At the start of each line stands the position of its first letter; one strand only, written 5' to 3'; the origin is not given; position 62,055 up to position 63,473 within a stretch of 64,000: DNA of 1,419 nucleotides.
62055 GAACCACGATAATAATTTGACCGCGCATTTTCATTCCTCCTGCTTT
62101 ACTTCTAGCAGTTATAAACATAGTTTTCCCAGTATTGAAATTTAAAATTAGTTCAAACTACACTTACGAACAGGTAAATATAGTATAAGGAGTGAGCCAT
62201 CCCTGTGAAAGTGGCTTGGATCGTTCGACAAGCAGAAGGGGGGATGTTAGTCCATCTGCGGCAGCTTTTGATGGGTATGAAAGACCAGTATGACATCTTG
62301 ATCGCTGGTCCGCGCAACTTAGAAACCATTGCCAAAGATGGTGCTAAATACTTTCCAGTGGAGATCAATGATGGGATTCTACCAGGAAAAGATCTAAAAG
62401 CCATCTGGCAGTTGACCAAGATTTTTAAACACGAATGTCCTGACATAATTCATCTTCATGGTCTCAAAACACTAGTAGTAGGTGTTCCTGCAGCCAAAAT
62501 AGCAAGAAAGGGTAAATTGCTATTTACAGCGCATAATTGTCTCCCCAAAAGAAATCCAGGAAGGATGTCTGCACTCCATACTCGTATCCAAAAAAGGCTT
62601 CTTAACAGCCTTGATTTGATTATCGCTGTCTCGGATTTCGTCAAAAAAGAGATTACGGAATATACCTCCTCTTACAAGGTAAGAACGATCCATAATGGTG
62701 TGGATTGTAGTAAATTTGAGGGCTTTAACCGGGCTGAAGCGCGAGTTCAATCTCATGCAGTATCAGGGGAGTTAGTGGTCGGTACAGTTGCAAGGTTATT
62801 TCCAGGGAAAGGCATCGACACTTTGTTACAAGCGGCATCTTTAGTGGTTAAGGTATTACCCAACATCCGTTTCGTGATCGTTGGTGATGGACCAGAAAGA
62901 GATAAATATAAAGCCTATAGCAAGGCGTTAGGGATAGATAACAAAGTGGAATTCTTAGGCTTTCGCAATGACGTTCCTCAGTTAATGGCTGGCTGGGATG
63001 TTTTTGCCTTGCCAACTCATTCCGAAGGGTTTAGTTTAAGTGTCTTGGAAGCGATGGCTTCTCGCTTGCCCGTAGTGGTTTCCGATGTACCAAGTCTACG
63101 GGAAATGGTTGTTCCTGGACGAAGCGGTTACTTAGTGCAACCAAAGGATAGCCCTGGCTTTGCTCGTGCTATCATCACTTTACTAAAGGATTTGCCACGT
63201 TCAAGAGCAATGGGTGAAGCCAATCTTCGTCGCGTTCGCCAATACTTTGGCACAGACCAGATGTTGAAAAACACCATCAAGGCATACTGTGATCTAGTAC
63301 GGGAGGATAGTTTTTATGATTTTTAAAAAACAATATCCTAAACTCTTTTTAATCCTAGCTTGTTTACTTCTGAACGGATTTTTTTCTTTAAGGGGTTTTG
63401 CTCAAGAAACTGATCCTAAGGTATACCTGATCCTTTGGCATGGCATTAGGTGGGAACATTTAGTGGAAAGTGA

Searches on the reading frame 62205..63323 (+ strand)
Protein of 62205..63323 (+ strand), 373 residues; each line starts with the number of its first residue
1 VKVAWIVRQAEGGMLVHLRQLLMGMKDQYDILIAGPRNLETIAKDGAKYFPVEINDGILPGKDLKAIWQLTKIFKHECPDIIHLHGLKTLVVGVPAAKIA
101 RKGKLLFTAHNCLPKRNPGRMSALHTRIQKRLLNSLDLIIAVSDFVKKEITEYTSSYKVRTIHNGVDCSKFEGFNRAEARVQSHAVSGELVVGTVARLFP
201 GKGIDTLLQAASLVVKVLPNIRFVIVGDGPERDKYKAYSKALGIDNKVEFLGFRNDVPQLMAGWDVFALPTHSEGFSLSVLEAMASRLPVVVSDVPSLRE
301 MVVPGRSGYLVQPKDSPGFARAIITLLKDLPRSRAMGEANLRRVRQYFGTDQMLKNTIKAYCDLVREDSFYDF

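Call 47: search_protein_families(library=pfam, proteins=[window:62205-63323:+], max_evalue=0.00001)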
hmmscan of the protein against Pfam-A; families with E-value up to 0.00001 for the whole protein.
window:62205-63323:+ (373 aa): 7 families
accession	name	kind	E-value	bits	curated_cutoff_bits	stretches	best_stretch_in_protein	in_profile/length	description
PF00534.26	Glycos_transf_1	-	9.7e-43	146.1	26.4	1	176-340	2-169/172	Glycosyl transferases group 1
PF13692.12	Glyco_trans_1_4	-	1.6e-39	135.8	27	1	191-329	3-142/142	Glycosyl transferases group 1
PF13439.12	Glyco_transf_4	-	5.4e-23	82.3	28.5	1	12-169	2-169/170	Glycosyltransferase Family 4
PF13579.12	Glyco_trans_4_4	-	1.9e-12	48.2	29.7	1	12-165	1-158/158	Glycosyl transferase 4-like domain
PF20706.3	GT4-conflict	-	1.9e-10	40.7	26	1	117-334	128-362/385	Family 4 Glycosyltransferase in conflict systems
PF13477.12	Glyco_trans_4_2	-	3.4e-08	34.2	23.4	1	17-143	12-139/139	Glycosyl transferase 4-like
PF13524.12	Glyco_trans_1_2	-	2.3e-06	28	25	1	216-355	10-140/144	Glycosyl transferase-like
